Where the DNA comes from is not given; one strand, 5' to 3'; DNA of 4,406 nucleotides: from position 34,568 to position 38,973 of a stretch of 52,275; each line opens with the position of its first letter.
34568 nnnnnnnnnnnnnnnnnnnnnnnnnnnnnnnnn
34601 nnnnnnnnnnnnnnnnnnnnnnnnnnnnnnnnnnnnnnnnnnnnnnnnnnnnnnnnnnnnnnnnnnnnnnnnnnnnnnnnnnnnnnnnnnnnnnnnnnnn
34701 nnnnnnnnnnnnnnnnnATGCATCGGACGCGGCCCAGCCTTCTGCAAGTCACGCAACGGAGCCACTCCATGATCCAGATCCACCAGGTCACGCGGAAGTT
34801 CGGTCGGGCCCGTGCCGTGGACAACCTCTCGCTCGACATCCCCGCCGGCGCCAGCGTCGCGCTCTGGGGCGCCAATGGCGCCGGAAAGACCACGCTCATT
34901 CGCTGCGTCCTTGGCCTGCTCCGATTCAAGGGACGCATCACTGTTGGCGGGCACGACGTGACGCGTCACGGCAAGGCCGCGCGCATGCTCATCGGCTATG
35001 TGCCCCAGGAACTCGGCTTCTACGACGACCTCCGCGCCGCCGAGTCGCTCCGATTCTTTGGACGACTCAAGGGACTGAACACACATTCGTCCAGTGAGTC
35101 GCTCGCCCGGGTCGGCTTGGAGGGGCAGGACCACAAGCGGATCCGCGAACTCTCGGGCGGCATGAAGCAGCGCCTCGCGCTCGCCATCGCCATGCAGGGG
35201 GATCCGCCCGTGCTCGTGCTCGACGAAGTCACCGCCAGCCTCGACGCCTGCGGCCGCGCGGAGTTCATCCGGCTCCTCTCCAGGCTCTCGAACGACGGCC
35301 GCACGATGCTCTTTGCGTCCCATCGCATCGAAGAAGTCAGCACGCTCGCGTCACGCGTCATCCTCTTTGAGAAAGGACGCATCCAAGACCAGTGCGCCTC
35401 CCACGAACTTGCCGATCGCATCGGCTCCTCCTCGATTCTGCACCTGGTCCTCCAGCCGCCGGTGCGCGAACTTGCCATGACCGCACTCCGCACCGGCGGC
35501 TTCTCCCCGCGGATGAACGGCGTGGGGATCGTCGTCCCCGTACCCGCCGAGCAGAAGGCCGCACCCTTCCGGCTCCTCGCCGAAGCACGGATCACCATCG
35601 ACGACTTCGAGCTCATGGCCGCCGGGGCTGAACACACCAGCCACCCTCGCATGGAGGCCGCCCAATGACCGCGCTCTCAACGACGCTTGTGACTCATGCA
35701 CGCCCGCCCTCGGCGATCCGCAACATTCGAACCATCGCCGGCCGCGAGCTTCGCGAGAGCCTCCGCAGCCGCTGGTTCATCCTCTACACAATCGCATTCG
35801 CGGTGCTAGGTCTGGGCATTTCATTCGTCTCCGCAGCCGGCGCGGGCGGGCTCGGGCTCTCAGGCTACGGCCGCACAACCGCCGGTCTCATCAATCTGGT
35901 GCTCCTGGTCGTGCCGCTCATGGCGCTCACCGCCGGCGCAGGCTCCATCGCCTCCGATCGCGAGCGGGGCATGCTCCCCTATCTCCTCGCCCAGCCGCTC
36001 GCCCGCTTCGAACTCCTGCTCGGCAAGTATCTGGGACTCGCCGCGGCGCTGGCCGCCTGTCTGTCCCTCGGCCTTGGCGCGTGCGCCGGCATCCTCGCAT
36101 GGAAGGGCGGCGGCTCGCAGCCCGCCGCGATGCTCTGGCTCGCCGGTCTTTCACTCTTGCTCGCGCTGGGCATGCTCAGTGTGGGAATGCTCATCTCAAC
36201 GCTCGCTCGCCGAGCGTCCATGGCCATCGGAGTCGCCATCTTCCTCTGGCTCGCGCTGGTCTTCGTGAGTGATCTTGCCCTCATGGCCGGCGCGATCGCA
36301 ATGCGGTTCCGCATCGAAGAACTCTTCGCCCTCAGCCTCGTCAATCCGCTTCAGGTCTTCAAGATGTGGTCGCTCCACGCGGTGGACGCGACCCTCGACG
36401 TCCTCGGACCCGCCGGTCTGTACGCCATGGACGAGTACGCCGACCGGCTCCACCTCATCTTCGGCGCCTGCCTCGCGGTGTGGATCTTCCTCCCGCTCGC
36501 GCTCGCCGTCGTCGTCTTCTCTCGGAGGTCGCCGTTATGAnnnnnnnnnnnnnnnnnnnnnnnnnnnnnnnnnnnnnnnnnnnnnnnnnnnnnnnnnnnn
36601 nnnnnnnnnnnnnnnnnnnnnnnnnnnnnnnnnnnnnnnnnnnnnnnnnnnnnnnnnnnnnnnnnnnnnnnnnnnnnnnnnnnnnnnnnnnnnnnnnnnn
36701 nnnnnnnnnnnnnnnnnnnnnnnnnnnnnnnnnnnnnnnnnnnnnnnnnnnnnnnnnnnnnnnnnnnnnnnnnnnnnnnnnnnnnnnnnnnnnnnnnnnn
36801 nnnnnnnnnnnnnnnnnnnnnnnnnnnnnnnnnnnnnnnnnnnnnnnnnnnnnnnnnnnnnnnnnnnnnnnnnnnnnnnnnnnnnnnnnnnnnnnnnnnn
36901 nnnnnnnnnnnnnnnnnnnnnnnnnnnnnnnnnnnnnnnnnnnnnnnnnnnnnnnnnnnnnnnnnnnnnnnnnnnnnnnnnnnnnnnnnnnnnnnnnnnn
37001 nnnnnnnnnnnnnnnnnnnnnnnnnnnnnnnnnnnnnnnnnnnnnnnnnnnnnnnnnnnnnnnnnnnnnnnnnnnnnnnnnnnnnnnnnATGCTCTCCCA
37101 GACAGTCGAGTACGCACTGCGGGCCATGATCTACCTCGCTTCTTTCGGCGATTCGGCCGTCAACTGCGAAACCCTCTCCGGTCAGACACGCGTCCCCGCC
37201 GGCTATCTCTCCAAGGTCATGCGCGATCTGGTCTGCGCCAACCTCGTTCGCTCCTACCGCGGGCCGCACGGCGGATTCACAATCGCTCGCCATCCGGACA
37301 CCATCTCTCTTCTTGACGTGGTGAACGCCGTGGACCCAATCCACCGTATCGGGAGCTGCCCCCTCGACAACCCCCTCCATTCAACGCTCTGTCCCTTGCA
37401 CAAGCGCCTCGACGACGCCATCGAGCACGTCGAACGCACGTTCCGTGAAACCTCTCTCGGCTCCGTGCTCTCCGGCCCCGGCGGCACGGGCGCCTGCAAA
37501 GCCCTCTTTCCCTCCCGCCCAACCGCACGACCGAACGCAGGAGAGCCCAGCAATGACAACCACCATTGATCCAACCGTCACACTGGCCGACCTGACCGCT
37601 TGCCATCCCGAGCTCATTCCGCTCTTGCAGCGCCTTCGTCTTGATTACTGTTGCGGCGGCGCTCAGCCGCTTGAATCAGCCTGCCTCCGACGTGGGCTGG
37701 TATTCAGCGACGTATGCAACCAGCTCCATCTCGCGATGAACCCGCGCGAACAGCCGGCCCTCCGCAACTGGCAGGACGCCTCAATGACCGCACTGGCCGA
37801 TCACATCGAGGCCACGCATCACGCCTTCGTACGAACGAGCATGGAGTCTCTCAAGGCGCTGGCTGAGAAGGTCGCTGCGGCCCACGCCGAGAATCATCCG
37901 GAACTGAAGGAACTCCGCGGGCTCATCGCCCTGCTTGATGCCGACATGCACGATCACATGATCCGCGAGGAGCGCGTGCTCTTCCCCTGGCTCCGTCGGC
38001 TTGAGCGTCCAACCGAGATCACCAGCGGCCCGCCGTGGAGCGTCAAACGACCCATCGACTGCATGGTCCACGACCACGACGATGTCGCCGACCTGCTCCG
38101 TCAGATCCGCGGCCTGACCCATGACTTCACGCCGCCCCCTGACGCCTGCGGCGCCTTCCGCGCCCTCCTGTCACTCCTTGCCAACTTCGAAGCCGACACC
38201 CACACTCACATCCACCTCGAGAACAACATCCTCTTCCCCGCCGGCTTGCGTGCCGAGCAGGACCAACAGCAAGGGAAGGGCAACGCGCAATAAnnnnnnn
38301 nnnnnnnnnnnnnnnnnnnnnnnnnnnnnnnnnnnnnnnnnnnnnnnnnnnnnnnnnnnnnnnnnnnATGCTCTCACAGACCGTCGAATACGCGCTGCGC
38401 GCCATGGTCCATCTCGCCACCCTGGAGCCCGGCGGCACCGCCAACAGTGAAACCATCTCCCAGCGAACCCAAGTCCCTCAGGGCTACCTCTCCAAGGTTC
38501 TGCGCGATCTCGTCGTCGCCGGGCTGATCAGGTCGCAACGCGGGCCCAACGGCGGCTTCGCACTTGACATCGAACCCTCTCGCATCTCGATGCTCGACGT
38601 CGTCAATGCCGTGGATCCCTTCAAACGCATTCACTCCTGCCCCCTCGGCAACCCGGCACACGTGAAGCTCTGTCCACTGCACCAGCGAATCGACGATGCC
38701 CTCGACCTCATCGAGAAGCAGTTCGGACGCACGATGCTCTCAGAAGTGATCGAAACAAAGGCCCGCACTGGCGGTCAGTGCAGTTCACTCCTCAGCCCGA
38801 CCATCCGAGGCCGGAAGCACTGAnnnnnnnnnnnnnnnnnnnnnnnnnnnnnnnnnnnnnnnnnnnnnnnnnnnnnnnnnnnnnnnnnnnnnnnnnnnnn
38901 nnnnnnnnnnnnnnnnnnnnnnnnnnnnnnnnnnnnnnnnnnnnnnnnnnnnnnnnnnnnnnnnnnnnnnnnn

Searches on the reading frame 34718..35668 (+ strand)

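Call 13: search_protein_families(library=pfam, proteins=[window:34718-35668:+])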
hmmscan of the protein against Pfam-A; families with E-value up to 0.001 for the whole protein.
window:34718-35668:+ (316 aa): 6 families
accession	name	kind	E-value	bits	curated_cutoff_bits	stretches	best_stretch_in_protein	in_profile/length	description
PF00005.33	ABC_tran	-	4.8e-28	98.9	25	1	35-173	2-137/137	ABC transporter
PF13304.12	AAA_21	-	5e-11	43.6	27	1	108-203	200-299/304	AAA domain, putative AbiEii toxin, Type IV TA system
PF02463.25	SMC_N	-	2e-06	27.8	40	1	144-207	136-202/220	RecF/RecN/SMC N terminal domain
PF13191.12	AAA_16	-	1.4e-05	26.1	32.6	1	43-191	21-159/167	AAA ATPase domain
PF13401.12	AAA_22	-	3.7e-05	24.5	27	1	46-193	7-110/130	AAA domain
PF20703.3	nSTAND1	-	0.00024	21.3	27.1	1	28-210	17-167/379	Novel STAND NTPase 1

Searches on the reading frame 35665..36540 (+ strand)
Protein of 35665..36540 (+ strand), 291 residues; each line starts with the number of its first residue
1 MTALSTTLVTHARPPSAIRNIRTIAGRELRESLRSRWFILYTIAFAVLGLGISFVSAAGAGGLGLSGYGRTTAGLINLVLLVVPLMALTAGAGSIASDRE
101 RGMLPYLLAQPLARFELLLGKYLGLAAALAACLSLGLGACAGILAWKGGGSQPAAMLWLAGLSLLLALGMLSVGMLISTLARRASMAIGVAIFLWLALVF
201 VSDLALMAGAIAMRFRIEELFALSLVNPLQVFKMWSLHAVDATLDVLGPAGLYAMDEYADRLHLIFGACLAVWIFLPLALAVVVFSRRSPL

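Call 13: search_protein_families(library=pfam, proteins=[window:35665-36540:+])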
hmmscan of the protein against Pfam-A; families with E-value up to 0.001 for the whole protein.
window:35665-36540:+ (291 aa): 4 families
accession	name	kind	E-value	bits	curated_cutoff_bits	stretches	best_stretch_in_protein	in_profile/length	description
PF12679.13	ABC2_membrane_2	-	6.9e-24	85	27.2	1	23-288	2-281/283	ABC-2 family transporter protein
PF01061.29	ABC2_membrane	-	1.4e-07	31.7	26.9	1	21-202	3-177/211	ABC-2 type transporter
PF12698.13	ABC2_membrane_3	-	5.1e-07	29.6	31.6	1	70-201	162-286/347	ABC-2 family transporter protein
PF12730.13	ABC2_membrane_4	-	8.4e-05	23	27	1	37-194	14-175/179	ABC-2 family transporter protein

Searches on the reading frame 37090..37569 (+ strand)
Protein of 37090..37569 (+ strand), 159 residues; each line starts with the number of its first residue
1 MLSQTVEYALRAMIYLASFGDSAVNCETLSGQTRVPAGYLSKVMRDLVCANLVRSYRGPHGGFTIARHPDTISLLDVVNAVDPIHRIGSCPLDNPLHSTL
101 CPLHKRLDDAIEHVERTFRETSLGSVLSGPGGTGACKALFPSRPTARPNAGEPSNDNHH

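Call 13: search_protein_families(library=pfam, proteins=[window:37090-37569:+])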
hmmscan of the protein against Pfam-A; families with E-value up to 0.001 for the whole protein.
window:37090-37569:+ (159 aa): 2 families
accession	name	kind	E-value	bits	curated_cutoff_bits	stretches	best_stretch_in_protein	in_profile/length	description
PF02082.26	Rrf2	-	2.2e-27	96.2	30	1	2-127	1-130/132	Iron-dependent Transcriptional regulator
PF03444.21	HrcA_DNA-bdg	-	0.0003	20.8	21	1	1-64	1-64/79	Winged helix-turn-helix transcription repressor, HrcA DNA-binding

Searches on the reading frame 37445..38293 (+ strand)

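Call 13: search_protein_families(library=pfam, proteins=[window:37445-38293:+])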
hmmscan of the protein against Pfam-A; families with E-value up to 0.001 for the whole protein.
window:37445-38293:+ (282 aa): 2 families
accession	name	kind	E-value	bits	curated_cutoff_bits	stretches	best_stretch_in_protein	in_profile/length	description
PF01814.28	Hemerythrin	-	2.7e-17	63.9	25.3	1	123-266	7-126/127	Hemerythrin HHE cation binding domain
PF04405.19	ScdA_N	-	1.2e-09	38.1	32.5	1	46-95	4-53/56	Domain of Unknown function (DUF542)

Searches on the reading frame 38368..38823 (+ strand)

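Call 13: search_protein_families(library=pfam, proteins=[window:38368-38823:+])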
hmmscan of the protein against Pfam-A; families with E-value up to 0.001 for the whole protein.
window:38368-38823:+ (151 aa): 3 families
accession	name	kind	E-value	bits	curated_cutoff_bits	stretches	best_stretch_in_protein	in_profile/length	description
PF02082.26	Rrf2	-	1.9e-29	102.9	30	1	2-129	1-131/132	Iron-dependent Transcriptional regulator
PF12802.13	MarR_2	-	0.00015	22.3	27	1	13-61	11-57/61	MarR family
PF03444.21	HrcA_DNA-bdg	-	0.00036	20.6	21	1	1-65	1-64/79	Winged helix-turn-helix transcription repressor, HrcA DNA-binding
